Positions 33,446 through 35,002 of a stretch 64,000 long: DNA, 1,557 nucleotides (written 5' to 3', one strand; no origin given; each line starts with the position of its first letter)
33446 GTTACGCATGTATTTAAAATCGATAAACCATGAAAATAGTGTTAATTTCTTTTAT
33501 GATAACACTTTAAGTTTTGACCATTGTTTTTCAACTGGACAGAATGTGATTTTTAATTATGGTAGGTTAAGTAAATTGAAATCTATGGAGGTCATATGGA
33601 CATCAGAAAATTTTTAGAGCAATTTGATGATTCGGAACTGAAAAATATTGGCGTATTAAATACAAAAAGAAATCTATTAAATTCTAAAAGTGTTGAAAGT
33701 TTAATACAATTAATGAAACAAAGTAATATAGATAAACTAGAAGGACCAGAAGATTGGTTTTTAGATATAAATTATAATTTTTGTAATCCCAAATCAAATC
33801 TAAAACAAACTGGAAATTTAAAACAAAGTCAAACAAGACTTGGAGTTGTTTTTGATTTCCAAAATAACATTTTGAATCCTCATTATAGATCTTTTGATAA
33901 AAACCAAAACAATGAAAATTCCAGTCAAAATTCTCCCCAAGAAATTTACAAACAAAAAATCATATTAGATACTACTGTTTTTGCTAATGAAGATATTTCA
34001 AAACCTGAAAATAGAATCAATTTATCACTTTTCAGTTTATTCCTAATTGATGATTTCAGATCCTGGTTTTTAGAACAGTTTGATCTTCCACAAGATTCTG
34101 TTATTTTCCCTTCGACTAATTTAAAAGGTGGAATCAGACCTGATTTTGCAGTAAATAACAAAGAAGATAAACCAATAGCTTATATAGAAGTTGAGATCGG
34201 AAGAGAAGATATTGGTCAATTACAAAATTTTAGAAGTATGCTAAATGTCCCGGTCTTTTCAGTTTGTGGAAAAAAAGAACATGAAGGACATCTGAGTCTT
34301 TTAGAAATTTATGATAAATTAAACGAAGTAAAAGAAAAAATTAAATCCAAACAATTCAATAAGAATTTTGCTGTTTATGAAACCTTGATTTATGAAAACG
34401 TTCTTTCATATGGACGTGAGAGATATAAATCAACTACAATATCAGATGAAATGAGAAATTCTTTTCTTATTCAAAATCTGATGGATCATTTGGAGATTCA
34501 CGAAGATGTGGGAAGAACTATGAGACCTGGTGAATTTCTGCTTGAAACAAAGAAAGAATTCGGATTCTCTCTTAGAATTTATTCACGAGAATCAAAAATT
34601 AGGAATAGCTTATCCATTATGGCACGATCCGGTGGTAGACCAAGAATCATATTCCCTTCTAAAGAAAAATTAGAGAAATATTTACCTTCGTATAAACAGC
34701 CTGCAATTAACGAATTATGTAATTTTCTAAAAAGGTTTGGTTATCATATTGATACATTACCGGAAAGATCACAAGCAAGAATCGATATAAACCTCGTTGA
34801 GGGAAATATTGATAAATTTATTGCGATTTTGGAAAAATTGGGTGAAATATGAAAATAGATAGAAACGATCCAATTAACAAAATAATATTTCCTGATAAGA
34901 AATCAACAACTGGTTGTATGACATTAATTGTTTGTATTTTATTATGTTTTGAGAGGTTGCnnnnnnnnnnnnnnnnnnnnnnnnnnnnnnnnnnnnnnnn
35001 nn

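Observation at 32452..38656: Repeat-bracketed accessory island: CARF-HTH regulator, PD-(D/E)xK-like protein, micro-ORF, atypical kinase and receiver-effector, a candidate undescribed defence/stress module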

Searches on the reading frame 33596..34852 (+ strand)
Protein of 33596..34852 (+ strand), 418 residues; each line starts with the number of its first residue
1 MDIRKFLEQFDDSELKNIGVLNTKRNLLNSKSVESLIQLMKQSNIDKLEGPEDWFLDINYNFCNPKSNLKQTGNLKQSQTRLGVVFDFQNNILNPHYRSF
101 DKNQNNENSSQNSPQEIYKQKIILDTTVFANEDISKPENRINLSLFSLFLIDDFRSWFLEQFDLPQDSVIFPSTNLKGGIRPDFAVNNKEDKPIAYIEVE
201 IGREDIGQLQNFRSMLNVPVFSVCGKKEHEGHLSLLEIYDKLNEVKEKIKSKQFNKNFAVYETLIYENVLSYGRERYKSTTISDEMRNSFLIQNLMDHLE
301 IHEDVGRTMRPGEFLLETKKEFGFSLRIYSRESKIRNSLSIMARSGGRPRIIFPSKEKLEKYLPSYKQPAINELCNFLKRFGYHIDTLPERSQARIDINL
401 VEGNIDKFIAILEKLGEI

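Call 4: search_protein_families(library=pfam, proteins=[window:33596-34852:+], max_evalue=1)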
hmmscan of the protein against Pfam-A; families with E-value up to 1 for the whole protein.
window:33596-34852:+ (418 aa): 1 family
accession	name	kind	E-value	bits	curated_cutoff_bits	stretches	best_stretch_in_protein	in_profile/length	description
PF12606.13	RELT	-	0.13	11.8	25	1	374-391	20-37/42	Tumour necrosis factor receptor superfamily member 19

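Call 5: search_protein_families(library=padloc, proteins=[window:33596-34852:+], max_evalue=1)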
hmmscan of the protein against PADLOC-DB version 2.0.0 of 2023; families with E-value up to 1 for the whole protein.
window:33596-34852:+ (418 aa): 0 families

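Call 6: search_protein_families(library=ncbifam, proteins=[window:33596-34852:+], max_evalue=1)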
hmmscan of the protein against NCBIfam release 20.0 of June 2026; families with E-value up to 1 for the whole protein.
window:33596-34852:+ (418 aa): 1 family
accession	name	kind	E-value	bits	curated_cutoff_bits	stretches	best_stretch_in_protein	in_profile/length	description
TIGR03402.1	FeS_nifS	equivalog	0.17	10.6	530.75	1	367-411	95-139/379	cysteine desulfurase NifS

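Call 42: search_protein_representatives(protein=window:33596-34852:+)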
Query: 418 residues. Proteins with E-value up to 0.001 (for the whole library): 275; up to 1e-10: 148; up to 1e-30: 40. The best 150 are listed.
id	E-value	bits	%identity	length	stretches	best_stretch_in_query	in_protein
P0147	9.3e-128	443.0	53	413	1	1-416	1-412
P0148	3.2e-111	388.6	58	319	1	108-416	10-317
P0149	2.2e-78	280.4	40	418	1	2-415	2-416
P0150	7.4e-74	265.5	39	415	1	4-418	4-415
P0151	6.3e-70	252.6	59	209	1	120-321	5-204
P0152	1.1e-68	248.5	42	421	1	1-415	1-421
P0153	8.9e-54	199.4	33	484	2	127-412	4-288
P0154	4.9e-53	197.0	58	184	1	251-416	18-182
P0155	1.3e-48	182.4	72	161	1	119-241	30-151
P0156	2.4e-44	168.4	40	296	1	131-415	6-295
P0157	4.6e-44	167.4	41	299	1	125-406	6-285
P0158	2.9e-42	161.5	39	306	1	128-413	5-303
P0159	6.0e-41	157.2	38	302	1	126-405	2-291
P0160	2.4e-38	148.6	36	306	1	124-413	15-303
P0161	2.7e-38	148.4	37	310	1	127-415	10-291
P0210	1.9e-25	106.1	55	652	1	3-110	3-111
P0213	1.4e-24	103.3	52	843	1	3-114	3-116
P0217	2.2e-23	99.3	49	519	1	3-113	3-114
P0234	6.7e-20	87.9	51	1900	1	1-117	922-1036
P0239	4.7e-18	81.8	39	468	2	2-100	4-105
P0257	4.0e-15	72.1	46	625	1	3-103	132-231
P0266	1.5e-14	70.2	39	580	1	2-121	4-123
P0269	2.8e-14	69.3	44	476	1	2-115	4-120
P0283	7.5e-12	61.4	29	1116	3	6-100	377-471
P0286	1.3e-11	60.6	36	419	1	2-118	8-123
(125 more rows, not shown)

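Call 43: search_protein_families(library=pfam, proteins=[P0210, P0213, P0217, P0234, P0239, P0257, P0266, P0269, P0283, P0286], max_evalue=0.01)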
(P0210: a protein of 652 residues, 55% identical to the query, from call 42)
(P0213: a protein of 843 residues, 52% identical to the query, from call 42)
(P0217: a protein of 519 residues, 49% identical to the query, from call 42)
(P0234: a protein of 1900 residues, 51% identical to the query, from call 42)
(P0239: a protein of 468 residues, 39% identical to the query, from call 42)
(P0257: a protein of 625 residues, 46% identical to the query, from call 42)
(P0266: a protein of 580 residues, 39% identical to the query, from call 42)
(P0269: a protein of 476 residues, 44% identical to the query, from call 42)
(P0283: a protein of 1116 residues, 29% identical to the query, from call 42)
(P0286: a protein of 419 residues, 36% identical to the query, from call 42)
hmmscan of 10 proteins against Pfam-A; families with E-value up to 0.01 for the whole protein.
P0210 (652 aa): 7 families
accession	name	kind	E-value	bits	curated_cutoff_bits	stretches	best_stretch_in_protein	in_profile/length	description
PF00069.31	Pkinase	-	5.4e-60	203.4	31.7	1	191-452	1-252/263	Protein kinase domain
PF07714.23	PK_Tyr_Ser-Thr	-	3.4e-45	154.8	23.1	1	192-460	2-256/258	Protein tyrosine and serine/threonine kinase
PF14531.12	Kinase-like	-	4.3e-07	29.9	25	1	295-451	149-289/289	Kinase-like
PF03109.22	ABC1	-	0.00046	19.9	22.9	1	262-343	141-219/244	ABC1 atypical kinase-like domain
PF17667.7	Pkinase_fungal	-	0.0023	17.1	24.1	1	298-369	293-369/387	Fungal protein kinase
PF07387.17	Seadorna_VP7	-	0.003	17.1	20.3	1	305-335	155-187/308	Seadornavirus VP7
PF01163.29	RIO1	-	0.0072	16.4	22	0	207-336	26-149/187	RIO domain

P0213 (843 aa): 4 families
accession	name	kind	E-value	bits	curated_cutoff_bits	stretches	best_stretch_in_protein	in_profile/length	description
PF00069.31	Pkinase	-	6.7e-60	203.1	31.7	1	199-460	1-252/263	Protein kinase domain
PF03781.23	FGE-sulfatase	-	1e-49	169.9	23.3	1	599-841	4-255/255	Sulfatase-modifying factor enzyme 1-like domain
PF07714.23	PK_Tyr_Ser-Thr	-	1.1e-45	156.5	23.1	1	201-466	3-254/258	Protein tyrosine and serine/threonine kinase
PF03109.22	ABC1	-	0.0014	18.3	22.9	1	243-352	109-220/244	ABC1 atypical kinase-like domain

P0217 (519 aa): 5 families
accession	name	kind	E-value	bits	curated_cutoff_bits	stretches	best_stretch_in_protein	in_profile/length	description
PF00069.31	Pkinase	-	1.9e-58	198.4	31.7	1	188-437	1-256/263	Protein kinase domain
PF07714.23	PK_Tyr_Ser-Thr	-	7.5e-49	166.8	23.1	1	190-440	3-255/258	Protein tyrosine and serine/threonine kinase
PF03109.22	ABC1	-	1.8e-05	24.5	22.9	1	261-340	143-219/244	ABC1 atypical kinase-like domain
PF01163.29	RIO1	-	0.00017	21.7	22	1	203-333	25-149/187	RIO domain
PF17667.7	Pkinase_fungal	-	0.006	15.8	24.1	0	304-367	303-370/387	Fungal protein kinase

P0234 (1900 aa): 2 families
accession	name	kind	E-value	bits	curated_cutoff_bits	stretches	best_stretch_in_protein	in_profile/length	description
PF02384.22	N6_Mtase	-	5.9e-42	144.5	20.4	1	1174-1457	22-303/311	N-6 DNA Methylase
PF02518.31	HATPase_c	-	4.2e-06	27.6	26.4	1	1792-1899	3-109/111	Histidine kinase-, DNA gyrase B-, and HSP90-like ATPase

P0239 (468 aa): 1 family
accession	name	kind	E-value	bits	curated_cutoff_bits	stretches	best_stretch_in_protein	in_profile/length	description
PF04326.19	SLFN_AlbA_2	-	8.3e-21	75.1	25.3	1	318-452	1-117/118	Schlafen, AlbA_2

P0257 (625 aa): 1 family
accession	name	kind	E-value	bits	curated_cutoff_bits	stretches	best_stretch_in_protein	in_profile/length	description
PF13289.12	SIR2_2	-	4.1e-16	59.8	24.5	1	381-519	2-128/141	SIR2-like domain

P0266 (580 aa): 1 family
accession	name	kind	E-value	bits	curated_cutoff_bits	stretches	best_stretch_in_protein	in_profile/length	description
PF03235.19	GmrSD_N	-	1.7e-19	71.1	33.2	1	205-339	12-198/199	GmrSD restriction endonuclease, N-terminal domain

P0269 (476 aa): 6 families
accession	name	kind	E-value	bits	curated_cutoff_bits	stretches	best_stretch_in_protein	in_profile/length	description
PF07728.20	AAA_5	-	1.1e-12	48.6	22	1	139-344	2-139/139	AAA domain (dynein-related subfamily)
PF00004.35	AAA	-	6.1e-05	23.9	21.2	0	139-159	1-21/131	ATPase family associated with various cellular activities (AAA)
PF13481.12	AAA_25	-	0.00018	21.6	27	1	111-164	11-61/195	AAA domain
PF13401.12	AAA_22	-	0.0018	19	27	0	136-292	5-109/130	AAA domain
PF13479.12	AAA_24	-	0.002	18.4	27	1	135-201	1-57/195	AAA domain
PF20720.3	nSTAND3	-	0.0065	16.6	27.2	0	128-162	9-43/155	Novel STAND NTPase 3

P0283 (1116 aa): 5 families
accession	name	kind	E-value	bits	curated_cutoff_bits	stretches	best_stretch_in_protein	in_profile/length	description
PF20720.3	nSTAND3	-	1.2e-05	25.5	27.2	1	618-678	3-63/155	Novel STAND NTPase 3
PF25201.1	nSTAND6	-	0.004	17.6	27.7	1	615-666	1-52/148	Novel STAND NTPase 6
PF13401.12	AAA_22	-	0.0067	17.2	27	0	631-669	4-33/130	AAA domain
PF13191.12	AAA_16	-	0.0078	17.2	32.6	0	631-659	23-51/167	AAA ATPase domain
PF07728.20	AAA_5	-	0.0093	16.4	22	0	635-657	2-24/139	AAA domain (dynein-related subfamily)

P0286 (419 aa): 1 family
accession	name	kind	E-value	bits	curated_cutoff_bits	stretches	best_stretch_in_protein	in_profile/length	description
PF08867.16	FRG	-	1.1e-23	84.3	25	1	171-258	3-87/94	FRG domain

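Call 59: predict_structure(alignment_id=A2)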
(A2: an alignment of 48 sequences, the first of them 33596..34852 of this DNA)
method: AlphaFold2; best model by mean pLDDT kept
length: 418 residues; sequences in the alignment: 48
mean_pLDDT: 93.1   pTM: 0.65
mean pLDDT of the five models: 93.1, 92.9, 92.7, 92.4, 88.0
residues with pLDDT >= 90: 363; 70-90: 29; 50-70: 17; < 50: 9
segments of 3 or more residues with pLDDT < 50: 103-106, 108-112
pLDDT, mean of each block of 10 residues (from residue 1): 98 97 92 97 98 96 89 90 94 90 48 53 88 93 98 98 98 94 98 98 94 97 97 98 96 97 95 72 97 98 94 96 97 96 96 98 98 98 98 98 98 96
secondary structure, 60 per line:
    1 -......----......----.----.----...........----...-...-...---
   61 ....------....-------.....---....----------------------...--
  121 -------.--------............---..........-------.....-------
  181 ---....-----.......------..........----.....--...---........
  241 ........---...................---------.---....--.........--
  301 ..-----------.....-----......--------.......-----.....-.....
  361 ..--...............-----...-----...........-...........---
elements in order: H3-7 H12-17 H32-42 E47-49 E55-57 E61-64 E71-74 H82-86 H90-93 H137-148 H152-161 E169-173 E184-187 E193-199 H206-215 E220-224 H235-248 H252-270 H284-287 H290-298 E314-318 E324-329 E338-344 E350-354 H356-362 H365-379 E393-397 H398-403 H405-415

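Call 61: fold_search(model_id=the predicted structure, library=pdb)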
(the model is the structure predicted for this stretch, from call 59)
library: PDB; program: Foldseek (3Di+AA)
matches with E <= 10: 160; with E <= 0.001: 0
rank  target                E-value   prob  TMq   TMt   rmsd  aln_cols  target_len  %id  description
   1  6p4o_D                2.3e-02  0.80  0.14  0.13  17.9       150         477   14  Complex of XPB helicase with Bax1 endonuclease from Sulfurisphaera tokodaii at 3.15 Angstroms resolution (released 2020-06-03)
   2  2g3w_B                2.8e-02  0.57  0.14  0.28  17.7       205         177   12  The Crystal Structure of YaeQ Protein from Xanthomonas axonopodis pv. citri (released 2007-02-27)
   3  2g3w_A                3.5e-02  0.51  0.14  0.28  19.1       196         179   13  The Crystal Structure of YaeQ Protein from Xanthomonas axonopodis pv. citri (released 2007-02-27)
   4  3c0u_B                4.7e-02  0.35  0.13  0.26  19.4       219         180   10  Crystal structure of E.coli yaeQ protein (released 2008-01-29)
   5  3c0u_A                6.3e-02  0.38  0.15  0.30  19.5       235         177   10  Crystal structure of E.coli yaeQ protein (released 2008-01-29)
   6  8hwi_A                1.3e-01  0.07  0.08  0.13  18.0       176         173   14  Bacterial STING from Larkinella arboricola in complex with 3'3'-c-di-GMP (released 2024-01-03)
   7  6p4w_D                1.4e-01  0.66  0.14  0.16   8.1       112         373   15  XPB helicase in a complex with truncated Bax1 from Sulfurisphaera tokodaii at 2.96 Angstrom resolution (released 2020-06-03)
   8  7tcb_C                1.8e-01  0.20  0.13  0.27  18.3       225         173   10  Crystal Structure of the YaeQ Family Protein VPA0551 from Vibrio parahaemolyticus (released 2022-01-05)
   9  6p4w_B                1.9e-01  0.66  0.15  0.16   7.8       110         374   15  XPB helicase in a complex with truncated Bax1 from Sulfurisphaera tokodaii at 2.96 Angstrom resolution (released 2020-06-03)
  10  2ot9                  2.6e-01  0.60  0.14  0.29   6.1        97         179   16  Crystal structure of YaeQ protein from Pseudomonas syringae (released 2007-03-13)
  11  7tcb_A                2.6e-01  0.23  0.13  0.28  17.3       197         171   11  Crystal Structure of the YaeQ Family Protein VPA0551 from Vibrio parahaemolyticus (released 2022-01-05)
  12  6p4f_B                2.7e-01  0.41  0.14  0.15   8.6       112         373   13  Crystal structure of the XPB-Bax1-forked DNA ternary complex (released 2020-06-17)
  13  7lvv_B                3.1e-01  0.69  0.15  0.07   7.2       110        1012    8  cryoEM structure DrdV-DNA complex (released 2021-03-17)
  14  3dnx                  3.2e-01  0.72  0.14  0.35   4.2        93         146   14  SPO1766 protein of unknown function from Silicibacter pomeroyi. (released 2008-09-02)
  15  8ro0_A                3.9e-01  0.05  0.13  0.04  20.2       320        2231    9  Structure of the C. elegans Intron Lariat Spliceosome primed for disassembly (ILS') (released 2024-08-07)
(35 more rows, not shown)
